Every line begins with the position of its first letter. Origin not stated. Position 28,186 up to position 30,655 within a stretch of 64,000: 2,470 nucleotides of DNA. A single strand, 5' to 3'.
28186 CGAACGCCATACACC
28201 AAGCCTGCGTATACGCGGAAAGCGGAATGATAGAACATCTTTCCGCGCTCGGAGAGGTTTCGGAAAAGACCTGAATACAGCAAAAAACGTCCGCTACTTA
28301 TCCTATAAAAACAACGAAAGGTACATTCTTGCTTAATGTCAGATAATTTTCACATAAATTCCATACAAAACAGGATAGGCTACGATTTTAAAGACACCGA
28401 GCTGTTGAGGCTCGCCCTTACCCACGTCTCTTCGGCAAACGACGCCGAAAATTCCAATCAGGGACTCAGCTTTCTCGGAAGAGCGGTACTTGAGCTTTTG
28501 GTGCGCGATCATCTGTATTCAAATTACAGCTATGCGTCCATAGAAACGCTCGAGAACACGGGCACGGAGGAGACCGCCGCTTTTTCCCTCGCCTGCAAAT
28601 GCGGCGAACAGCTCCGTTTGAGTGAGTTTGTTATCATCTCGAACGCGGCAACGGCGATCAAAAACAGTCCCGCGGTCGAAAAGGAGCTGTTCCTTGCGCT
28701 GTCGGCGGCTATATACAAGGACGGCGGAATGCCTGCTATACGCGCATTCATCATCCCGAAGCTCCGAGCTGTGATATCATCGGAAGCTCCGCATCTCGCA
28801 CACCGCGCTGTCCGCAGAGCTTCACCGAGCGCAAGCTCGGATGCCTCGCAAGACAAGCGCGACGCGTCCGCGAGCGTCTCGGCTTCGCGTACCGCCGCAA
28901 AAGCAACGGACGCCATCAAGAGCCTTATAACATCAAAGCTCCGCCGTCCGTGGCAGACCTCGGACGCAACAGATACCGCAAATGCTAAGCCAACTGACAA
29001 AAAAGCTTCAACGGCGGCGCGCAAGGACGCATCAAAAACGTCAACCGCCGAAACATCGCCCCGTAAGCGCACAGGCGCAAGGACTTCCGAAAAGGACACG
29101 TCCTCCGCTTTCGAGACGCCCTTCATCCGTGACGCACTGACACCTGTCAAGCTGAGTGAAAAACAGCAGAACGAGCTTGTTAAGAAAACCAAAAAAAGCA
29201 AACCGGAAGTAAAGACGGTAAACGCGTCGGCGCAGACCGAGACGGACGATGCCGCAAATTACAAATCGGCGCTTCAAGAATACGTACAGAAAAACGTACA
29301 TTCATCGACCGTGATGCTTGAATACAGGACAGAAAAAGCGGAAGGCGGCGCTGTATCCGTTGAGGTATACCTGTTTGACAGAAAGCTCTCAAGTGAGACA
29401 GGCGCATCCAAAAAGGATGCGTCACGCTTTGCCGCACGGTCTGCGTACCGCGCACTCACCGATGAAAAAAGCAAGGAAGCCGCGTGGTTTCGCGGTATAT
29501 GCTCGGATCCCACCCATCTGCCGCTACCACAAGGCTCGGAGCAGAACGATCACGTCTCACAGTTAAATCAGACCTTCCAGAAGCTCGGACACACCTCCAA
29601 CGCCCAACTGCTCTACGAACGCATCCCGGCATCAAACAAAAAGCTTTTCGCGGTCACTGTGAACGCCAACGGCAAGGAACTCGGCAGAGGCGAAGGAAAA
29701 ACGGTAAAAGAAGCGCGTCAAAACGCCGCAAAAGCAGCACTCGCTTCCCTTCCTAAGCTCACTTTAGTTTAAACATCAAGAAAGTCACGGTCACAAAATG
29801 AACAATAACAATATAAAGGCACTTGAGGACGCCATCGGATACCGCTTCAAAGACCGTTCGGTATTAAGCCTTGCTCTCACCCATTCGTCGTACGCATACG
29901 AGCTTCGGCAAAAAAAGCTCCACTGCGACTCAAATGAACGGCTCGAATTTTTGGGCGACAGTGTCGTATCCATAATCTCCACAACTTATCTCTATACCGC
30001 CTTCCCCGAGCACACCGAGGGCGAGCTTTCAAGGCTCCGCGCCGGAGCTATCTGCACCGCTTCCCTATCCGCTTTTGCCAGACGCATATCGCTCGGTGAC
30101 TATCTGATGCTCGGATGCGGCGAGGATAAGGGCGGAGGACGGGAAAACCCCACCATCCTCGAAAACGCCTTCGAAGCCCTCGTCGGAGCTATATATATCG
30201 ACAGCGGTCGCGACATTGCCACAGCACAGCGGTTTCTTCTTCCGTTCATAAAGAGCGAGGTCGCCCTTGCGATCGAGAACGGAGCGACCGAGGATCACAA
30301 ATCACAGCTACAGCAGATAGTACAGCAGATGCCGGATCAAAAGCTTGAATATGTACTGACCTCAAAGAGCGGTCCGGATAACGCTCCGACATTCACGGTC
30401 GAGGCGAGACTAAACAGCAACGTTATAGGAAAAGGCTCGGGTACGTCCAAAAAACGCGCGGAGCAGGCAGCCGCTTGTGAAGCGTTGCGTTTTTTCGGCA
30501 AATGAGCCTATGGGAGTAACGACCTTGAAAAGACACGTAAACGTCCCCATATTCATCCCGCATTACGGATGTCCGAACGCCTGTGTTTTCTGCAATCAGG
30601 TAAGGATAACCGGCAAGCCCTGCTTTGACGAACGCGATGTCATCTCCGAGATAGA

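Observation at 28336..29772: Catalytically dead RNase III paralogue with two dsRNA-binding domains directly upstream of the real rnc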

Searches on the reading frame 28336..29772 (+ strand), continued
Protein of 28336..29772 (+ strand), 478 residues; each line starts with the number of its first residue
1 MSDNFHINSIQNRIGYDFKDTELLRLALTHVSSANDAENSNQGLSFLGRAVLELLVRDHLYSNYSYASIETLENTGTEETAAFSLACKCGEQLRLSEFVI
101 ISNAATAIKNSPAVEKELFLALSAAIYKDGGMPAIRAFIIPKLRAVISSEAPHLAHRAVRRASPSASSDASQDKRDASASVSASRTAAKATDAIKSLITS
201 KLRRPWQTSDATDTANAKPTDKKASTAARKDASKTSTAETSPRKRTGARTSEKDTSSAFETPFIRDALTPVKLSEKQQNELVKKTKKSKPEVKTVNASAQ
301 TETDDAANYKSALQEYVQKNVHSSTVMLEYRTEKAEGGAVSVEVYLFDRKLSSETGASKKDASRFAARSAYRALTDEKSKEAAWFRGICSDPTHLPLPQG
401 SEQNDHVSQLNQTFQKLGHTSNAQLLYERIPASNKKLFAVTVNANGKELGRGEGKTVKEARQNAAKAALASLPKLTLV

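Call 55: find_homologous_proteins(query=A3, max_evalue=1e-40)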
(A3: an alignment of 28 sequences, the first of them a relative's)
Query A3 (28 sequences) (478 aa, profile of the alignment): 17 proteins with E <= 1e-40 among 8000 candidates.
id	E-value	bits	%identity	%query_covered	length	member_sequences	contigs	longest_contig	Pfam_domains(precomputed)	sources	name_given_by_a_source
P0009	1.4e-164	567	40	99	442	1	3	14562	PF00636.32,PF14622.12,PF00035.33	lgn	-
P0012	5.4e-161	555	39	99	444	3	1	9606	PF14622.12,PF00035.33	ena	-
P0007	1.1e-160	554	41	99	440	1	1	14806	PF00636.32,PF14622.12,PF00035.33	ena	-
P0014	1.6e-159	550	38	99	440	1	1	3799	PF14622.12,PF00035.33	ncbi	-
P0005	2.0e-159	550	48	42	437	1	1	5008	PF00636.32,PF14622.12,PF00035.33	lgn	-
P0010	8.7e-159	548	37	99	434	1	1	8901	PF00636.32,PF14622.12,PF00035.33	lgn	-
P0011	4.7e-156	539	39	99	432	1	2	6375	PF00636.32,PF14622.12,PF00035.33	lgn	-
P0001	1.4e-154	534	100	100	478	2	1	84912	PF00636.32,PF14622.12,PF00035.33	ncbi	-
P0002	4.3e-153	529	64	100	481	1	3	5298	PF00636.32,PF14622.12,PF00035.33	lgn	-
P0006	4.6e-151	522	41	99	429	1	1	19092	PF00636.32,PF14622.12,PF00035.33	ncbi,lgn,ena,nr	ncbi:MAG: hypothetical protein IKB34_09455 [Clostridia bacterium]|nr:hypothetical protein [Clostridi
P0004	4.1e-149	516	42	99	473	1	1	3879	PF14622.12,PF00035.33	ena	-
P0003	7.0e-149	515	49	99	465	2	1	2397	PF00636.32,PF14622.12,PF00035.33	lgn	-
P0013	1.1e-146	508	40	99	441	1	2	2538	PF14622.12,PF00035.33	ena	-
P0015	3.2e-145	503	38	93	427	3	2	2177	PF14622.12,PF00035.33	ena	-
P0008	1.3e-138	481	40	99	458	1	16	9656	PF14622.12,PF00035.33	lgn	-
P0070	3.2e-120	420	26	99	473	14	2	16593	PF00035.33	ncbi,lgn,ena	-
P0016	8.3e-115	403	36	80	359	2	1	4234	PF00035.33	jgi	-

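Call 56: find_encoding_contigs(protein=P0070, flank=5000, max_places=2)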
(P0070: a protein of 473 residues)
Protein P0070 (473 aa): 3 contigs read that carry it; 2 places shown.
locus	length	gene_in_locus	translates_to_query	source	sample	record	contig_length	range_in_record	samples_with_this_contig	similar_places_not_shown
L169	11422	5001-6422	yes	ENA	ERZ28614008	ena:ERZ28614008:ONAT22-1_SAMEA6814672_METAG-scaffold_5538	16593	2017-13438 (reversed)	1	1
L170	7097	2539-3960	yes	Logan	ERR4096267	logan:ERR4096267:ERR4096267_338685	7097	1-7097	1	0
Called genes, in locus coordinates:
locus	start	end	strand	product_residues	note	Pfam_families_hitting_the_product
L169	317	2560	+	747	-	PF01751:Toprim, PF01131:Topoisom_bac, PF01396:Zn_ribbon_Top1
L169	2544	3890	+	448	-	PF01134:GIDA, PF01266:DAO (weak), PF13450:NAD_binding_8 (faint)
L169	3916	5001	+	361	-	PF02504:FA_synthesis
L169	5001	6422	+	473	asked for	PF00035:dsrm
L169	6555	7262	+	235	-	PF22935:RM44_endonuclase (weak), PF14622:Ribonucleas_3_3, PF00636:Ribonuclease_3, PF00035:dsrm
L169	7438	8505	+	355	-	PF04055:Radical_SAM, PF16199:Radical_SAM_C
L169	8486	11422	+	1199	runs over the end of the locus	PF02463:SMC_N, PF13175:AAA_15, PF13304:AAA_21 (faint), PF13476:AAA_23, PF06470:SMC_hinge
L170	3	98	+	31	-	?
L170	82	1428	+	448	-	PF01134:GIDA, PF01266:DAO (weak), PF13450:NAD_binding_8 (faint)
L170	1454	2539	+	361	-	PF02504:FA_synthesis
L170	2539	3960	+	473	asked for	PF00035:dsrm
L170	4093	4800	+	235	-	PF22935:RM44_endonuclase (weak), PF14622:Ribonucleas_3_3, PF00636:Ribonuclease_3, PF00035:dsrm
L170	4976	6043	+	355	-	PF04055:Radical_SAM, PF16199:Radical_SAM_C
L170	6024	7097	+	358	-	?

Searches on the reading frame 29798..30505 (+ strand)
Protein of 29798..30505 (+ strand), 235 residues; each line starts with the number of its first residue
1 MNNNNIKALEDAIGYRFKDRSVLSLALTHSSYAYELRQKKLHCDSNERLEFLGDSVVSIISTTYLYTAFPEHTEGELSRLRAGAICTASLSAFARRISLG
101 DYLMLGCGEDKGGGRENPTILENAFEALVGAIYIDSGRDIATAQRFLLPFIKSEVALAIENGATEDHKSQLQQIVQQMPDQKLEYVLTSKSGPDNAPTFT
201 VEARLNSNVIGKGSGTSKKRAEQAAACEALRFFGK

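Call 3: search_protein_families(library=pfam, proteins=[window:29798-30505:+], max_evalue=1)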
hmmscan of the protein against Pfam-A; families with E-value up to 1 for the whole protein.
window:29798-30505:+ (235 aa): 4 families
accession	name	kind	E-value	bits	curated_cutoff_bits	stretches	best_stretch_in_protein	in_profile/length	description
PF14622.11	Ribonucleas_3_3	-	3.1e-32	111.9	35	1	19-147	1-120/128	Ribonuclease-III-like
PF00636.31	Ribonuclease_3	-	3.6e-22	79.5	27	1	47-137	1-102/102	Ribonuclease III domain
PF00035.32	dsrm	-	2.2e-16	60.6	23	1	168-231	2-64/66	Double-stranded RNA binding motif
PF22935.1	RM44_endonuclase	-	0.00092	19.7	27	1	8-132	8-139/139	Large ribosomal subunit protein mL44, endonuclease domain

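Call 4: search_protein_families(library=ncbifam, proteins=[window:29798-30505:+], max_evalue=1)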
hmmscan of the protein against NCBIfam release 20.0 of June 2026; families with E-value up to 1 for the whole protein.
window:29798-30505:+ (235 aa): 2 families
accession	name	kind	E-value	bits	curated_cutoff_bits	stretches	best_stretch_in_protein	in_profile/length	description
TIGR02191.1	RNaseIII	equivalog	1.4e-68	230.7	166.25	1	10-230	2-216/219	ribonuclease III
TIGR04238.1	seadorna_dsRNA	equivalog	0.00013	21.8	125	1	183-227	18-61/201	seadornavirus double-stranded RNA-binding protein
